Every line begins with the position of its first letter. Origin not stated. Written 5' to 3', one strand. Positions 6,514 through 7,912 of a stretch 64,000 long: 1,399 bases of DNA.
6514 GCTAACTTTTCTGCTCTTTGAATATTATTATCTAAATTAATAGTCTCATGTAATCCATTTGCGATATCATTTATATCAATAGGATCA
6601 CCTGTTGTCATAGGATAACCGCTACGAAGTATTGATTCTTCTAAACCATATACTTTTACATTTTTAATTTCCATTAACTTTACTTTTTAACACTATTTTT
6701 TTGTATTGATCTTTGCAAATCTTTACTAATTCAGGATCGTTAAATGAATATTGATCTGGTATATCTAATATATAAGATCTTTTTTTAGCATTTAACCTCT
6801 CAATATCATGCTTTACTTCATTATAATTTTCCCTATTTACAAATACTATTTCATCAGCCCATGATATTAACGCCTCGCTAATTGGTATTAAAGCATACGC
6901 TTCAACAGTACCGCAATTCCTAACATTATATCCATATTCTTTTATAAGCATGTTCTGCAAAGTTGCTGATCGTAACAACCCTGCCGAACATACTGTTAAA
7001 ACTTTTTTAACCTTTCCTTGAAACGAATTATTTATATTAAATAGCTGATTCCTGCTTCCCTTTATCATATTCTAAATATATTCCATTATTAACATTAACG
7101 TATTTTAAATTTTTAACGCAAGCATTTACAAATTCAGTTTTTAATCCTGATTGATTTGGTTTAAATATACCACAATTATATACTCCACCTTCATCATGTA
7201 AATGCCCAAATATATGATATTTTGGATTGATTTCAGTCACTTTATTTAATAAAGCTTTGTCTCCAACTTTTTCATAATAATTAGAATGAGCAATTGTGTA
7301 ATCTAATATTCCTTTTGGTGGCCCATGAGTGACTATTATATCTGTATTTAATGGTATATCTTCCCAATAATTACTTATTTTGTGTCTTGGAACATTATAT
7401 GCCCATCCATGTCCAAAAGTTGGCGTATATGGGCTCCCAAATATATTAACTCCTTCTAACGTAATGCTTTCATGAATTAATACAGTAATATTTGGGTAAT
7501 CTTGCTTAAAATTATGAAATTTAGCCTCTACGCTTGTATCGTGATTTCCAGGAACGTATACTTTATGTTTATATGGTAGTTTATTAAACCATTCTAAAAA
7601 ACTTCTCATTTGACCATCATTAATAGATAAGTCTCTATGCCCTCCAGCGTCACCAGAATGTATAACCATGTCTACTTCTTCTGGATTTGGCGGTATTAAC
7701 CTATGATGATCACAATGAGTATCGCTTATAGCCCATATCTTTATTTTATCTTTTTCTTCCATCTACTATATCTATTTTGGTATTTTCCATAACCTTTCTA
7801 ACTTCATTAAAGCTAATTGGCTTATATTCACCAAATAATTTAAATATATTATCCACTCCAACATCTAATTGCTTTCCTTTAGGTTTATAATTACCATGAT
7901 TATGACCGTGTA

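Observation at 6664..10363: Split RNA-repair cassette: RNA ligase, polynucleotide-kinase-type P-loop kinase, two calcineurin-like phosphoesterases, LMW-PTP-like phosphatase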

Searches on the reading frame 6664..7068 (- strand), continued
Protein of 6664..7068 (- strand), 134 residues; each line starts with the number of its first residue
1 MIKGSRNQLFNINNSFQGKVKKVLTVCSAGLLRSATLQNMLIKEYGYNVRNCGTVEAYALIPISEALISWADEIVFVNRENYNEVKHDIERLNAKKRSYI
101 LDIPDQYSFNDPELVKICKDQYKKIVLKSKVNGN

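Call 106: find_related_loci(query=A2, collection=genome_contigs, flank=5000)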
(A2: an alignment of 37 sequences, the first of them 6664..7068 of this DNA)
Query A2 (134 aa) in genome_contigs; peptide patterns used: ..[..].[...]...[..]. (x = any residue, [..] = any of these).
42 stretches matched a pattern; 14 encode a relative of the query (tblastn E <= 1e-3); 14 distinct loci.
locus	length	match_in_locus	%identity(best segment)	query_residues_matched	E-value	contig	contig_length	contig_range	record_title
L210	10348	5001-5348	52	7-122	5e-36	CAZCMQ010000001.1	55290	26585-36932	MAG TPA_asm: uncultured Candidatus Saccharibacteria bacterium isolate SRP329715_co2_58 genome assembly, contig: NODE_119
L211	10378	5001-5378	44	1-126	2e-31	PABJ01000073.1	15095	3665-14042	MAG: Ectothiorhodospiraceae bacterium isolate NAT122 MHASMcontig_903106, whole genome shotgun sequence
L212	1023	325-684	46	6-120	5e-31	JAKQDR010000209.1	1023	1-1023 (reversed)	MAG: bacterium isolate USDE_maxbin.060 k141_572970, whole genome shotgun sequence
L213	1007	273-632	44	6-120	1e-29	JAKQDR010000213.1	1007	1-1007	MAG: bacterium isolate USDE_maxbin.060 k141_1700444, whole genome shotgun sequence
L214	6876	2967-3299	49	13-125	2e-28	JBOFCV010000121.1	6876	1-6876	MAG: Turicibacter sp. isolate WFFMC_MAG_167 k139_3423343_flag=0_multi=4.7920_len=6876, whole genome shotgun sequence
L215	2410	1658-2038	44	1-122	2e-27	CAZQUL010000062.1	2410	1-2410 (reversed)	MAG TPA_asm: uncultured Gammaproteobacteria bacterium isolate SRP257259_co1_238 genome assembly, contig: NODE_89008_leng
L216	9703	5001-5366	41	1-126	2e-26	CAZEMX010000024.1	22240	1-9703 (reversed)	MAG TPA_asm: uncultured Nitrososphaerota archaeon isolate binchicken_co265_268 genome assembly, contig: NODE_3809_length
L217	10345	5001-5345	39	7-125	9e-23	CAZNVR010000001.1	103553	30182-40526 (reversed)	MAG TPA_asm: uncultured Legionella sp. isolate SRP062349_co2_258 genome assembly, contig: NODE_127_length_103553_cov_29.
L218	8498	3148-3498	39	5-122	2e-21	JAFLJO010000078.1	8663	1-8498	MAG: Desulfocapsa sp. isolate MC-01 c_000000422709, whole genome shotgun sequence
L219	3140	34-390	37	11-134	5e-21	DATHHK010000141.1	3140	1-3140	MAG TPA_asm: Candidatus Udaeobacter sp. isolate SMAG_U12498 k141_203166, whole genome shotgun sequence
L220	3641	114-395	45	17-115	5e-20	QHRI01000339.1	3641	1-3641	MAG: Verrucomicrobia bacterium isolate AV107 14_1009_16_20cm_scaffold_48016_curated, whole genome shotgun sequence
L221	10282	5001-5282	45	17-115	1e-19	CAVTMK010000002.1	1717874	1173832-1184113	MAG: uncultured Verrucomicrobiae bacterium isolate MFD06526.bin.1.22 genome assembly, contig: contig_3364, whole genome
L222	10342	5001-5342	37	11-129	6e-19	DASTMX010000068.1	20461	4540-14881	MAG TPA_asm: Candidatus Udaeobacter sp. isolate SMAG_U3864 k141_243767, whole genome shotgun sequence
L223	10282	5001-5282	45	17-115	7e-19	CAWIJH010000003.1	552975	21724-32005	MAG: uncultured Verrucomicrobiae bacterium isolate MFD04944.bin.2.147 genome assembly, contig: contig_22343, whole genom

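Call 108: search_protein_families(library=pfam, proteins=[L221:920-2707:+, L221:2709-3269:+, L221:3887-4330:-, L221:3468-3779:-, L221:4986-5375:+, L221:5701-6246:+, L221:6713-7207:-, L221:7257-8795:-, L221:6590-6988:+, L221:8949-9344:+], max_evalue=0.001)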
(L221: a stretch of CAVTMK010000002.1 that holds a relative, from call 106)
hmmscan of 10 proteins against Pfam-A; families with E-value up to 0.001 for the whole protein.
L221:920-2707:+ (595 aa): 2 families
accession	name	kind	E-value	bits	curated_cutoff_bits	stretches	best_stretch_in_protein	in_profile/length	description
PF00912.28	Transgly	-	9.9e-62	208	27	1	69-242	3-177/178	Transglycosylase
PF00905.27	Transpeptidase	-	5.9e-20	72.1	22.1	1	354-585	1-246/299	Penicillin binding protein transpeptidase domain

L221:2709-3269:+ (186 aa): 0 families

L221:3887-4330:- (147 aa): 0 families

L221:3468-3779:- (103 aa): 0 families

L221:4986-5375:+ (129 aa): 0 families

L221:5701-6246:+ (181 aa): 0 families

L221:6713-7207:- (164 aa): 0 families

L221:7257-8795:- (512 aa): 1 family
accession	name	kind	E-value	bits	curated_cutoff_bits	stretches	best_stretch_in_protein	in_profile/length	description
PF13360.13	PQQ_2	-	1.6e-10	41.5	27.6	1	131-364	3-230/233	Outer membrane protein assembly factor BamB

L221:6590-6988:+ (132 aa): 0 families

L221:8949-9344:+ (131 aa): 0 families

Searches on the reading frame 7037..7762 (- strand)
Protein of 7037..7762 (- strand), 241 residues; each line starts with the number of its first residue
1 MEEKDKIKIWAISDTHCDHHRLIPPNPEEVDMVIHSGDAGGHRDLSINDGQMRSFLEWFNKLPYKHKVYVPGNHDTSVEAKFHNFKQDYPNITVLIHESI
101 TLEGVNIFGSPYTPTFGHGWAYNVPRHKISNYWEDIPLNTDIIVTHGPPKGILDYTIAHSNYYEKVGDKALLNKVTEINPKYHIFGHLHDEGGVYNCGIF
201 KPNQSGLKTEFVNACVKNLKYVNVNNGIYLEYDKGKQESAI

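Call 3: search_protein_families(library=pfam, proteins=[window:7037-7762:-], max_evalue=0.01)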
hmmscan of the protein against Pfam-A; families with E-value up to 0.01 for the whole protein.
window:7037-7762:- (241 aa): 2 families
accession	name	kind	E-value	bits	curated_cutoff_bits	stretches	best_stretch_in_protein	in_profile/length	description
PF00149.33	Metallophos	-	3.8e-11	44.2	21.5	1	7-190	1-190/191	Calcineurin-like phosphoesterase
PF12850.12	Metallophos_2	-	1.1e-06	29.2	27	1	8-190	2-118/154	Calcineurin-like phosphoesterase superfamily domain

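Call 4: search_protein_families(library=phrogs, proteins=[window:7037-7762:-], max_evalue=0.001)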
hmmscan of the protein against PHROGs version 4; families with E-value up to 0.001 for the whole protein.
window:7037-7762:- (241 aa): 2 families
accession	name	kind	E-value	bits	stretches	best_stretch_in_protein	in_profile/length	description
phrog_1649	-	other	1.3e-15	57.9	1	5-191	34-254/308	metallo-phosphoesterase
phrog_547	-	other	6.6e-06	26.4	0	31-191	74-168/245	phosphoesterase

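Call 14: search_protein_families(library=ncbifam, proteins=[window:7037-7762:-], max_evalue=1)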
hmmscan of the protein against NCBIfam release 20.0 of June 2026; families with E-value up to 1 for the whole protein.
window:7037-7762:- (241 aa): 3 families
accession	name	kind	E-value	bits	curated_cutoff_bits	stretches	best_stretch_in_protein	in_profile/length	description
TIGR00040.1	yfcE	subfamily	0.0001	22.4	56.25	1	8-91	2-78/158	YfcE family phosphodiesterase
NF041710.1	UDPacetylman_taseTarA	equivalog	0.074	12.5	350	0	65-98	108-141/247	N-acetylglucosaminyldiphosphoundecaprenol N-acetyl-beta-D-mannosaminyltransferase TarA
TIGR04123.1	P_estr_lig_assc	hypoth_equivalog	0.18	11.2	150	1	33-87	68-120/207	ligase-associated DNA damage response endonuclease PdeM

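Call 29: search_solved_structures(query=window:7037-7762:-, max_evalue=1, show_alignments=1)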
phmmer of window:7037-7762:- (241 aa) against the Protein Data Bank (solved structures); distinct sequences matched with E-value up to 1: 3.
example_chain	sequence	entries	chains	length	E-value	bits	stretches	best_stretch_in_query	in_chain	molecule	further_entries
3rl4_A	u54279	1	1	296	6.3e-28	100.9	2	82-198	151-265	Metallophosphoesterase MPPED2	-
3rl3_A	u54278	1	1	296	1.3e-26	96.5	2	82-198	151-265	Metallophosphoesterase MPPED2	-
3rl5_A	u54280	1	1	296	8.8e-26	93.8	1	31-198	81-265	Metallophosphoesterase MPPED2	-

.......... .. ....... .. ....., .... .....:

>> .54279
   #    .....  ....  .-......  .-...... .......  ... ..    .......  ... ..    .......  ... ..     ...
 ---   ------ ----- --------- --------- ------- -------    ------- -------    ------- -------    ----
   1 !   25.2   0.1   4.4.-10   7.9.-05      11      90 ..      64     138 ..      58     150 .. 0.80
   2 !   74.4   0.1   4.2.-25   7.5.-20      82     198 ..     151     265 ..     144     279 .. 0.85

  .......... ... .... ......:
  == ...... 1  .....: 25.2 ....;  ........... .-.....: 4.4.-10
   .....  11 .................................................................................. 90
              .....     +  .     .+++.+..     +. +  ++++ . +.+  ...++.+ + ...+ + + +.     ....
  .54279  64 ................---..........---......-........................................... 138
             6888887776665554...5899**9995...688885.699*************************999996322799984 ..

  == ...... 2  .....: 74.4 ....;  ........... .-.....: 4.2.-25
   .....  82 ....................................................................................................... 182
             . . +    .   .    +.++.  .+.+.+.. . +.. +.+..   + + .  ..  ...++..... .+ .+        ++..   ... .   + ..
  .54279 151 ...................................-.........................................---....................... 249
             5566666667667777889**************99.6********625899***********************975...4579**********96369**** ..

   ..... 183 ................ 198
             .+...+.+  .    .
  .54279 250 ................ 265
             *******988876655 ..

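Call 72: search_dna_similar(query=window:7037-7762:-, collection=phages, mode=protein, max_rows=20, rows=spread)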
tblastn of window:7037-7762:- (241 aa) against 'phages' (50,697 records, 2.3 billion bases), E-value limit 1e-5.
Records with a match: 97; places in all: 97; records where one place covers at least 80% of the query: 88.
Best place of each record, by identity: <60% 97.
By first word of the organism name: Flavobacterium 72; uncultured 14; Bacteriophage 5; Aeromonas 3; Caudoviricetes 1; Tunturiibacter 1; Stenotrophomonas 1.
By host as written in the record: Flavobacterium sp. BAL314 68; - 20; Flavobacterium sp. LMO8 4; Aeromonas hydrophila 2; Tunturiibacter psychrotolerans X4BP1 1; Stenotrophomonas maltophilia D1571 1; Aeromonas hydrophila subsp. hydrophila MCC2052 1.
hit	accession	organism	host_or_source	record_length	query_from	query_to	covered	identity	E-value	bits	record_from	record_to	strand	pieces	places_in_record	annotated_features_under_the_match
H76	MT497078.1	Flavobacterium phage vB_FspP_elemoE_10-3D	Flavobacterium sp. BAL314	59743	1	216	90%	44.3%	2e-48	176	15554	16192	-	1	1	calcineurin-like phosphoesterase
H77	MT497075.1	Flavobacterium phage vB_FspP_elemoA_1-9A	Flavobacterium sp. BAL314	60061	1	216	90%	44.3%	2e-48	176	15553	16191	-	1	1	calcineurin-like phosphoesterase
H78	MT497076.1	Flavobacterium phage vB_FspP_elemoA_1-9B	Flavobacterium sp. BAL314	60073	1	216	90%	44.3%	2e-48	176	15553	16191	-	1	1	calcineurin-like phosphoesterase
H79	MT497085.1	Flavobacterium phage vB_FspP_elemoA_12-3A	Flavobacterium sp. BAL314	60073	1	216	90%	44.3%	2e-48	176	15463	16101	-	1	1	calcineurin-like phosphoesterase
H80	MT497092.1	Flavobacterium phage vB_FspP_elemoA_13-9B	Flavobacterium sp. BAL314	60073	1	216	90%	44.3%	2e-48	176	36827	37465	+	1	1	calcineurin-like phosphoesterase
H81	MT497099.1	Flavobacterium phage vB_FspP_elemoA_15-9C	Flavobacterium sp. BAL314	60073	1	216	90%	44.3%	2e-48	176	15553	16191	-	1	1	calcineurin-like phosphoesterase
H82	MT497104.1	Flavobacterium phage vB_FspP_elemoA_2-9A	Flavobacterium sp. BAL314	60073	1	216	90%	44.3%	2e-48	176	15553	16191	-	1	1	calcineurin-like phosphoesterase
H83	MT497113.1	Flavobacterium phage vB_FspP_elemoA_6-9A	Flavobacterium sp. BAL314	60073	1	216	90%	44.3%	2e-48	176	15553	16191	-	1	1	calcineurin-like phosphoesterase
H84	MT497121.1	Flavobacterium phage vB_FspP_elemoA_8-1D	Flavobacterium sp. BAL314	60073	1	216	90%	44.3%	2e-48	176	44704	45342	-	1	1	calcineurin-like phosphoesterase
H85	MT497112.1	Flavobacterium phage vB_FspP_elemoA_6-5A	Flavobacterium sp. BAL314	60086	1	216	90%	44.3%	2e-48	176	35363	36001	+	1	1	calcineurin-like phosphoesterase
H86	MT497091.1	Flavobacterium phage vB_FspP_elemoD_13-5B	Flavobacterium sp. BAL314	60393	1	216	90%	44.3%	2e-48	176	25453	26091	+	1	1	calcineurin-like phosphoesterase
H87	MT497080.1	Flavobacterium phage vB_FspP_elemoA_10-9C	Flavobacterium sp. BAL314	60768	1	216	90%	44.3%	2e-48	176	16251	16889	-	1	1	calcineurin-like phosphoesterase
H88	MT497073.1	Flavobacterium phage vB_FspP_elemoA_8-9C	Flavobacterium sp. BAL314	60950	1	216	90%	44.3%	2e-48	176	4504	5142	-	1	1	calcineurin-like phosphoesterase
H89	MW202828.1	Caudoviricetes sp.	Manatee Spring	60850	3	201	83%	46.8%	5e-48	174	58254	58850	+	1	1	hypothetical protein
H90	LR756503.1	uncultured phage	metagenomic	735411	7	231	93%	34.2%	1e-26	113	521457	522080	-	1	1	record has no annotation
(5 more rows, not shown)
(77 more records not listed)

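Call 73: get_annotated_region(hit=H76, flank=4000)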
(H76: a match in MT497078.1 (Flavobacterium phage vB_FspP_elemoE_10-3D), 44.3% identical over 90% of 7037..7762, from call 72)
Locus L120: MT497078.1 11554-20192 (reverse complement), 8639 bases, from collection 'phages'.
description: Flavobacterium phage vB_FspP_elemoE_10-3D, partial genome.
organism: Flavobacterium phage vB_FspP_elemoE_10-3D (NCBI taxid 2743786)
taxonomy: Viruses; Duplodnaviria; Heunggongvirae; Uroviricota; Caudoviricetes; Elemovirus
host: Flavobacterium sp. BAL314; source: Baltic Sea mesocosm; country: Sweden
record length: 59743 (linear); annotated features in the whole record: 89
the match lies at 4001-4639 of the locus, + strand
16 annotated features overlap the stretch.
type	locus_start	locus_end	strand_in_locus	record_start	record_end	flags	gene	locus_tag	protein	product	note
CDS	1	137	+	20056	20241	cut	-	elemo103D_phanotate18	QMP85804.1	hypothetical protein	-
CDS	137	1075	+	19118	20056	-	-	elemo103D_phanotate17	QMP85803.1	replication protein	-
CDS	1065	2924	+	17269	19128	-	-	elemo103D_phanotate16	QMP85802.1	DNA primase/helicase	DNA primase/helicase, contains TOPRIM domain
CDS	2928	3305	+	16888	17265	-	-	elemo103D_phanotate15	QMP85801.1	hypothetical protein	-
CDS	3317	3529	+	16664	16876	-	-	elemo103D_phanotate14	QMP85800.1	hypothetical protein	-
CDS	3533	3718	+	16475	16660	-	-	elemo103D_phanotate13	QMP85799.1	hypothetical protein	-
CDS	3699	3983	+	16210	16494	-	-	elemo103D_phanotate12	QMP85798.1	hypothetical protein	-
CDS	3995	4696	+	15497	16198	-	-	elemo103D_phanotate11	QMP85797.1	calcineurin-like phosphoesterase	-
CDS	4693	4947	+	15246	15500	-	-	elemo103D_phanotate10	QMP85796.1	hypothetical protein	-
CDS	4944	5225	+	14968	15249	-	-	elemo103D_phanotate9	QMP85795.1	dihydroorotase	Dihydroorotase, PyrC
CDS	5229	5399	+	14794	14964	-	-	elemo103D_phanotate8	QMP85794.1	hypothetical protein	-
CDS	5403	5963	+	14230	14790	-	-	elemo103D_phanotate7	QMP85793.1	hypothetical protein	-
CDS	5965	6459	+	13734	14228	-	-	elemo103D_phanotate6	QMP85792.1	L-ribulose-5-phosphate 3-epimerase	L-ribulose-5-phosphate 3-epimerase, UlaE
CDS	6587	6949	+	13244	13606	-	-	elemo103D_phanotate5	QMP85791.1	protein of unknown function DUF1064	-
CDS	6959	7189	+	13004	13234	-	-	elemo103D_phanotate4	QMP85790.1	hypothetical protein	-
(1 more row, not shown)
